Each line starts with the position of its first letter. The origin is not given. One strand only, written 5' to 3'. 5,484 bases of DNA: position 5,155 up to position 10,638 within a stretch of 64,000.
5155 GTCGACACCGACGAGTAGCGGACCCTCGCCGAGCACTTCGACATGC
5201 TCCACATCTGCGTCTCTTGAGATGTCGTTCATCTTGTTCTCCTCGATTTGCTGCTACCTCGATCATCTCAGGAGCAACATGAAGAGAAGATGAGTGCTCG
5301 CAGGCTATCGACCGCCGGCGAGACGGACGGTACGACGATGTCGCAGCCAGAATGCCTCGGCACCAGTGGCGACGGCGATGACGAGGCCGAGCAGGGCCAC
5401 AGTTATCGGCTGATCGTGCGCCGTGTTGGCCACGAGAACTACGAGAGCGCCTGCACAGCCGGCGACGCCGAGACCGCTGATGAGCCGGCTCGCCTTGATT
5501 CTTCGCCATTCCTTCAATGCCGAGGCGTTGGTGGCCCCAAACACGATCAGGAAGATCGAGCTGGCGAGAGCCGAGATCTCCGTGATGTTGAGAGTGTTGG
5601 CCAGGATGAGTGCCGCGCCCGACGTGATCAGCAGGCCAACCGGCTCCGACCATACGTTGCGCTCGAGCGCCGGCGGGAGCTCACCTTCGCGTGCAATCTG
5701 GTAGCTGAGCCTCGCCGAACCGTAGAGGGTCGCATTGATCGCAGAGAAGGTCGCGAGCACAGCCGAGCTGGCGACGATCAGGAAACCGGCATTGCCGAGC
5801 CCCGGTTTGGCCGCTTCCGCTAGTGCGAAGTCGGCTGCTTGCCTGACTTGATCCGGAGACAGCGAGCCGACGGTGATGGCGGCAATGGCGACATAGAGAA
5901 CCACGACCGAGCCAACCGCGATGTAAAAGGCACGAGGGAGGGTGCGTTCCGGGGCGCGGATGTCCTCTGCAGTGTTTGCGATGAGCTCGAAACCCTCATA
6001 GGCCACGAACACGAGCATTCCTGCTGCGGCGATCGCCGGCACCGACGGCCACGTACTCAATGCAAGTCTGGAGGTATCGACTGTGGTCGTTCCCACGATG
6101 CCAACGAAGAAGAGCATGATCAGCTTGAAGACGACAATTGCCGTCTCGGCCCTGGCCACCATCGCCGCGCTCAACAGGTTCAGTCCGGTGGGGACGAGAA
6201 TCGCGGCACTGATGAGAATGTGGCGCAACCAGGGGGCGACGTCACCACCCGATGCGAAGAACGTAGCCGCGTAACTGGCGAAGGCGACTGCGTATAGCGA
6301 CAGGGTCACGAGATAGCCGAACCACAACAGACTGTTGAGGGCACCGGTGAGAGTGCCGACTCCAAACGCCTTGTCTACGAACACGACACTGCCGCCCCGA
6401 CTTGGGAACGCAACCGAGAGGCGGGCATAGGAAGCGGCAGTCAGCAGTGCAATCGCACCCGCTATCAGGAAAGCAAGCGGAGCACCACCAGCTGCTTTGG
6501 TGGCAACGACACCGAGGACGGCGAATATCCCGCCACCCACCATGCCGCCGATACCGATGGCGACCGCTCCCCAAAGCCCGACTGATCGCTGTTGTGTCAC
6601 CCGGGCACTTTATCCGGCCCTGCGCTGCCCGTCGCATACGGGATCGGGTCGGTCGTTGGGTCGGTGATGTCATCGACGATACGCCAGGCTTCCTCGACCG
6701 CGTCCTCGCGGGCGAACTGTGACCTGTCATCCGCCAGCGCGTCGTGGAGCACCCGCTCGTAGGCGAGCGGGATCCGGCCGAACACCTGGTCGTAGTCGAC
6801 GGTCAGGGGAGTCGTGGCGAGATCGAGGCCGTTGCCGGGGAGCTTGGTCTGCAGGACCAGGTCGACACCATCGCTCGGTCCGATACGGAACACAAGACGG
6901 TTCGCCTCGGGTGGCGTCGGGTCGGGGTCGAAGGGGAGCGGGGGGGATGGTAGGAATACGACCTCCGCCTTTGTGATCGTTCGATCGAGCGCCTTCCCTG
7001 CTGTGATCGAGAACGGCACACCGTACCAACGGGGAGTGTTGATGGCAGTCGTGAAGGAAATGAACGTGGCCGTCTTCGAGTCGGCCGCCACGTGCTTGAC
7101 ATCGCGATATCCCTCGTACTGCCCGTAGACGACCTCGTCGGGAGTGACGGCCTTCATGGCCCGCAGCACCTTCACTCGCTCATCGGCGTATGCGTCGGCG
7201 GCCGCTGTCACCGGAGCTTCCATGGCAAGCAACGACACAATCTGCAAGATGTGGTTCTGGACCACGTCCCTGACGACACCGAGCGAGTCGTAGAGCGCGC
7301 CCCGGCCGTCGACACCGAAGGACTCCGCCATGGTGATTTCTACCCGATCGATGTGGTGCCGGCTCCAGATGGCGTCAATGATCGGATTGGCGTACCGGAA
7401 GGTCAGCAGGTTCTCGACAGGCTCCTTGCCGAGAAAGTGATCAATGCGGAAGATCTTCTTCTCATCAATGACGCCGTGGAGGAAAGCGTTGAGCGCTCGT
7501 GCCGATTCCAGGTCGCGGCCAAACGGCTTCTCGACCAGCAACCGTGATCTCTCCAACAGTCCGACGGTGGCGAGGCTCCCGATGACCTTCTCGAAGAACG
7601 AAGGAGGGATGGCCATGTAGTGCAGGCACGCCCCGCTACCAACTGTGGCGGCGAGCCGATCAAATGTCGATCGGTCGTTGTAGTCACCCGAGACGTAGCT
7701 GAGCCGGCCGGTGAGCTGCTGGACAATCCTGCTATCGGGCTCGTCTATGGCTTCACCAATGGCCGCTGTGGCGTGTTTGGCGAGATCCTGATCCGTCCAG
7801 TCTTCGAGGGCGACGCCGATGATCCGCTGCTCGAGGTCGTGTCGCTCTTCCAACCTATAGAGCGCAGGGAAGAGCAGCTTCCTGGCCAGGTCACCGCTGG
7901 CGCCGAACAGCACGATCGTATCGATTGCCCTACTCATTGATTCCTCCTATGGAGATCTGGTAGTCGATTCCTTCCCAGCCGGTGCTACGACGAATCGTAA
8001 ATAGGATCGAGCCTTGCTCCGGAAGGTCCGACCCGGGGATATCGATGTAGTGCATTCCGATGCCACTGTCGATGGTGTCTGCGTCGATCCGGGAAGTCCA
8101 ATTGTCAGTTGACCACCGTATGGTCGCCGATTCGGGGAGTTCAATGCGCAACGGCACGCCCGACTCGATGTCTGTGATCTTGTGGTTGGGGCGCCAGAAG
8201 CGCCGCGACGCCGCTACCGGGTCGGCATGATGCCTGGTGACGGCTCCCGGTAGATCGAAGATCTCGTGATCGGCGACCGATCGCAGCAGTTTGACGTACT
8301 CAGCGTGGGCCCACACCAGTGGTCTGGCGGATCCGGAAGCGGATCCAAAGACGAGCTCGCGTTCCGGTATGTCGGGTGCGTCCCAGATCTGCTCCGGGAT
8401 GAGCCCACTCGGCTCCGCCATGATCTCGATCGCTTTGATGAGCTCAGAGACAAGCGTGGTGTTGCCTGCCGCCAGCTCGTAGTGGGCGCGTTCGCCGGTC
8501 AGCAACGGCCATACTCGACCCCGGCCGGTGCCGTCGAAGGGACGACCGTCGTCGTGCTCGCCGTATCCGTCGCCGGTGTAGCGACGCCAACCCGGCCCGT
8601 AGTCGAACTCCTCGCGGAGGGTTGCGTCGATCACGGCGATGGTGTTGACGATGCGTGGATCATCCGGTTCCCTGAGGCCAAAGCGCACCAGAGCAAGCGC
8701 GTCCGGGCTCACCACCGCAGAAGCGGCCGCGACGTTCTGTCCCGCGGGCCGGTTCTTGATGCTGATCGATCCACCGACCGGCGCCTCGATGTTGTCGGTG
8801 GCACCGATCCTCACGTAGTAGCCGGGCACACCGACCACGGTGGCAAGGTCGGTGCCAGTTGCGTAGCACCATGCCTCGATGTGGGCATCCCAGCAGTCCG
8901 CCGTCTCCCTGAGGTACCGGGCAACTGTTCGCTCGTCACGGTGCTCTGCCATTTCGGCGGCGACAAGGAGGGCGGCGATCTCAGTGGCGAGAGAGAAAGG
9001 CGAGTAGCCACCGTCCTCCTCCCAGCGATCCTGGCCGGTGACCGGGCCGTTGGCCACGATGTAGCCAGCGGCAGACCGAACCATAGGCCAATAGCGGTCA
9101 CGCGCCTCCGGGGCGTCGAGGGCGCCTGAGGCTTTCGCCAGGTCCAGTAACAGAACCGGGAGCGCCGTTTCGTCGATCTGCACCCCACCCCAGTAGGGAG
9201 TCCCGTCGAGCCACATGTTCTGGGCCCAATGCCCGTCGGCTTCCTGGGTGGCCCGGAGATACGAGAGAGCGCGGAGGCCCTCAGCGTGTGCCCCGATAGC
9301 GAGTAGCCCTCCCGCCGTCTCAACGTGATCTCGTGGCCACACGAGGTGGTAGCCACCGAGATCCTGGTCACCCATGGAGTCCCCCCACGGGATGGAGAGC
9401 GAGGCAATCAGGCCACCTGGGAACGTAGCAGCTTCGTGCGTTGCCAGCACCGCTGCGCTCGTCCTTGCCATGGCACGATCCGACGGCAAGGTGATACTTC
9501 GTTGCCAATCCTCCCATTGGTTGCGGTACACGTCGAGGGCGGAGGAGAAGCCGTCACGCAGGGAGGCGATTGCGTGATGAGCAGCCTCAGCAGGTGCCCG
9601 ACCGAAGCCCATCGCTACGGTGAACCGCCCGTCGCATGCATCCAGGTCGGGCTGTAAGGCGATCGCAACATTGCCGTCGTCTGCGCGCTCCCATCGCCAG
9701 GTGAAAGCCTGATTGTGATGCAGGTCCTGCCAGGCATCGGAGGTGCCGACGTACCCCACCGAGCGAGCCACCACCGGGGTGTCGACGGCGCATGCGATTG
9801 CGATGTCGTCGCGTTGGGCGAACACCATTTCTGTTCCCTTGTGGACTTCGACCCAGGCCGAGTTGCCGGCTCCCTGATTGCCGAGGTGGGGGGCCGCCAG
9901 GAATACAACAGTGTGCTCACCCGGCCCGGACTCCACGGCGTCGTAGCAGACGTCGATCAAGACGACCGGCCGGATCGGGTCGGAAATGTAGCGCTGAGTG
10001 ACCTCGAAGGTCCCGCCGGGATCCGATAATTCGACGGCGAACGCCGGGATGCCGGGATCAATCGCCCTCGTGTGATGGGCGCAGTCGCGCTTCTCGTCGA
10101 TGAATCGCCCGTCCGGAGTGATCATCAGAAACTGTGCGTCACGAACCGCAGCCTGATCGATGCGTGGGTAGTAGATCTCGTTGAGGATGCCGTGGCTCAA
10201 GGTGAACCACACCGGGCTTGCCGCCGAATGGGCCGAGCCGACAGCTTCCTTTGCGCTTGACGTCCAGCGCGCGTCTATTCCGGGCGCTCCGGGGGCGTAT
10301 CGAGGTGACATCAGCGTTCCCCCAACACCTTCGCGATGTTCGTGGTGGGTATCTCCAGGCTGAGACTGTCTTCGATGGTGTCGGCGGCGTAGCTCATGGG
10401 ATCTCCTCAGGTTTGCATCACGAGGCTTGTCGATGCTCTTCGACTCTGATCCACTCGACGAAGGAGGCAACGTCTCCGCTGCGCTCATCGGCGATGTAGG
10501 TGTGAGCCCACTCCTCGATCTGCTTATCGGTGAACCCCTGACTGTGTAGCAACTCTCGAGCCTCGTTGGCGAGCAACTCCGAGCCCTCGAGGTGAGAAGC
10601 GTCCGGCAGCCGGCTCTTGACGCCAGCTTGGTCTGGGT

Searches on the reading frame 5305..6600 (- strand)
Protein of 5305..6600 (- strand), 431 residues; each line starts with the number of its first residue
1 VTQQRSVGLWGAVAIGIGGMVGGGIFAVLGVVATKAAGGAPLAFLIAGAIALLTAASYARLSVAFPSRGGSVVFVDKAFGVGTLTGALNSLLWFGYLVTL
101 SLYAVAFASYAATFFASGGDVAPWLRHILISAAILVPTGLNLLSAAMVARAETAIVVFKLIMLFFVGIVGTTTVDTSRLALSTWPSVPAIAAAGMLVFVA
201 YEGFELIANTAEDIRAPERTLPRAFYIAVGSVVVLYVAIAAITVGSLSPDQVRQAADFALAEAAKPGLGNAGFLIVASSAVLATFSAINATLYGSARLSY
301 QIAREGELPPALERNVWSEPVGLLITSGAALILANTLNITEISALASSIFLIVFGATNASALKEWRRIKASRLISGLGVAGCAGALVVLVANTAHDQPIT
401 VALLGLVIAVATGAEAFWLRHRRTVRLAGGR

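Call 27: search_protein_families(library=pfam, proteins=[window:5305-6600:-], max_evalue=0.00001)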
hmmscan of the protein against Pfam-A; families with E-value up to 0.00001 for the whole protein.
window:5305-6600:- (431 aa): 2 families
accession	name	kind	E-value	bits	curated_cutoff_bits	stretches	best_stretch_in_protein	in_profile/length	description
PF13520.12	AA_permease_2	-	1e-35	124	27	1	8-391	2-403/427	Amino acid permease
PF00324.27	AA_permease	-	2.4e-24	86.3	24.6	1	12-391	2-409/470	Amino acid permease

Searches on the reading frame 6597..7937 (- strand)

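Call 27: search_protein_families(library=pfam, proteins=[window:6597-7937:-], max_evalue=0.00001)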
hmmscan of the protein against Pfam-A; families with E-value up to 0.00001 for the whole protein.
window:6597-7937:- (446 aa): 2 families
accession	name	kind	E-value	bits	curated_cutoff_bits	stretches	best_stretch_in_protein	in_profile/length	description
PF02781.21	G6PD_C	-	2.6e-80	270.1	27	1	178-443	1-283/296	Glucose-6-phosphate dehydrogenase, C-terminal domain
PF00479.28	G6PD_N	-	2.2e-47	162.5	22.1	1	9-176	1-183/183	Glucose-6-phosphate dehydrogenase, NAD binding domain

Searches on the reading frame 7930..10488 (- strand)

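Call 27: search_protein_families(library=pfam, proteins=[window:7930-10488:-], max_evalue=0.00001)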
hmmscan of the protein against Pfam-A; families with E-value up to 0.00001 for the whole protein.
window:7930-10488:- (852 aa): 2 families
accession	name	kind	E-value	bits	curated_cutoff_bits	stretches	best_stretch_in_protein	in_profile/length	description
PF09137.17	Glucodextran_N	-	4.9e-84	282.5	24.1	1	65-329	1-262/263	Glucodextranase, domain N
PF00723.27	Glyco_hydro_15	-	2.5e-36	126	22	1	427-734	113-425/427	Glycosyl hydrolases family 15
